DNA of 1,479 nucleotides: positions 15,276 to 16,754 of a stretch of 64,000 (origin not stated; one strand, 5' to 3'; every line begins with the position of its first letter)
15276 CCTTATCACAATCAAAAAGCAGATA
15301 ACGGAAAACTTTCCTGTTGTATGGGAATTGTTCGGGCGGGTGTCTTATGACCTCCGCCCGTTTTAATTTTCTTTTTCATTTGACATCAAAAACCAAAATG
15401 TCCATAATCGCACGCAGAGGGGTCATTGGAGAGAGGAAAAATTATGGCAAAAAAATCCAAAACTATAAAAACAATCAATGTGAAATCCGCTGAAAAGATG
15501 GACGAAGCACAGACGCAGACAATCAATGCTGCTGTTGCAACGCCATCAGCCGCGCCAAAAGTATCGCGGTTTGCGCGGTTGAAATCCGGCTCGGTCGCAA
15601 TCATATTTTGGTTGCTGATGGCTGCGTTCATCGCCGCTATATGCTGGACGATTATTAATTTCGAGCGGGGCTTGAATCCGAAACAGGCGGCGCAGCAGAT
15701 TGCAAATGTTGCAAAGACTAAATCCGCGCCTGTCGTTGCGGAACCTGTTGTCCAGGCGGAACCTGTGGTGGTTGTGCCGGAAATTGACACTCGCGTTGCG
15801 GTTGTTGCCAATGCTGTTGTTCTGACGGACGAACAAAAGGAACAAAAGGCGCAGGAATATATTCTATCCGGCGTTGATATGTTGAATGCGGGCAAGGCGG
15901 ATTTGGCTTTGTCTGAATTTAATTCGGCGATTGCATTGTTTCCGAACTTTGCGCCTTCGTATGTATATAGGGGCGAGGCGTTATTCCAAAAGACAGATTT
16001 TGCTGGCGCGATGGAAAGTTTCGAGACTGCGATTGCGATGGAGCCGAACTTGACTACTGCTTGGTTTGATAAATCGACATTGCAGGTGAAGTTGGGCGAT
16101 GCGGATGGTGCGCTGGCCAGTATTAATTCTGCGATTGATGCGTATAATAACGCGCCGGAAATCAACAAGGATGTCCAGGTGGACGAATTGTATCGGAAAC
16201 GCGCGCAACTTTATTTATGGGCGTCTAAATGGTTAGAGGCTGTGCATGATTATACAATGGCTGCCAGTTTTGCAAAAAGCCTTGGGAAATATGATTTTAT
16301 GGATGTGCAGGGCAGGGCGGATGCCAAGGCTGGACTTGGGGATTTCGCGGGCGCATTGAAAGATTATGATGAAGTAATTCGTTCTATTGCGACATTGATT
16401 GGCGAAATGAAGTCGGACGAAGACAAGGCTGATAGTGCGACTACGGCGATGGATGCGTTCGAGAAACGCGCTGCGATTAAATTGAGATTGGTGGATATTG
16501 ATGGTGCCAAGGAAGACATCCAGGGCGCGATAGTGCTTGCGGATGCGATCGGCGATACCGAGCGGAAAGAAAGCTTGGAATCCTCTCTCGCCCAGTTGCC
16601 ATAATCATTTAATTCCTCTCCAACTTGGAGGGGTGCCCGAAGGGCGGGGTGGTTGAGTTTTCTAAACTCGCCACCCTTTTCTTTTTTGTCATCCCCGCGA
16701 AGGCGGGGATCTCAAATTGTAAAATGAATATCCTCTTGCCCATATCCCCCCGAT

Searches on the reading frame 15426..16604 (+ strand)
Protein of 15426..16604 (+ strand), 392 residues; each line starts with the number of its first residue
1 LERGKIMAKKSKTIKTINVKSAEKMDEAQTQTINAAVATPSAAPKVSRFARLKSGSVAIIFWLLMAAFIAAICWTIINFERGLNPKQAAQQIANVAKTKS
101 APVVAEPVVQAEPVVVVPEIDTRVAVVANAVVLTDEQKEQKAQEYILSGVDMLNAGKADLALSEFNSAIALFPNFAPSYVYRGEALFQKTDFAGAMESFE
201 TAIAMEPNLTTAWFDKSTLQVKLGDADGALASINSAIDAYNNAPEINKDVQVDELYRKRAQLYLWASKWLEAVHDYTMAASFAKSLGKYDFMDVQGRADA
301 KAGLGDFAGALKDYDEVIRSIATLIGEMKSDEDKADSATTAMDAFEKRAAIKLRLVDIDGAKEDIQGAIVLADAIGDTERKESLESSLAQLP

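Call 87: search_protein_families(library=pfam, proteins=[window:15426-16604:+], max_evalue=0.0001)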
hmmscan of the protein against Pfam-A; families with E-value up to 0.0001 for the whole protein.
window:15426-16604:+ (392 aa): 10 families
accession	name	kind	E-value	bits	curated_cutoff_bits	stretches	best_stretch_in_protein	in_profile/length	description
PF07719.23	TPR_2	-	1.3e-12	47.2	27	0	178-208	3-33/34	Tetratricopeptide repeat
PF13432.12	TPR_16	-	8.5e-09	36.1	32.7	0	183-244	4-65/65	Tetratricopeptide repeat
PF13371.12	TPR_9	-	3.3e-08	33.9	35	0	154-209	7-62/73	Tetratricopeptide repeat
PF14559.12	TPR_19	-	7.9e-08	33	25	0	186-246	1-61/68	Tetratricopeptide repeat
PF00515.34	TPR_1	-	4.7e-07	29.8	27.8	0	177-208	2-33/34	Tetratricopeptide repeat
PF13181.12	TPR_8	-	5.3e-07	29.7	25.7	0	177-208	2-33/34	Tetratricopeptide repeat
PF13414.12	TPR_11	-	1.5e-06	28.2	26.8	0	183-214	1-32/42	TPR repeat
PF13428.12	TPR_14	-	1.1e-05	26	23.5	0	179-215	4-40/44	Tetratricopeptide repeat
PF13431.12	TPR_17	-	1.5e-05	25.3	24.4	0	199-230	2-33/34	Tetratricopeptide repeat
PF13174.12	TPR_6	-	8.4e-05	23.4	26.3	0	179-208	3-32/33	Tetratricopeptide repeat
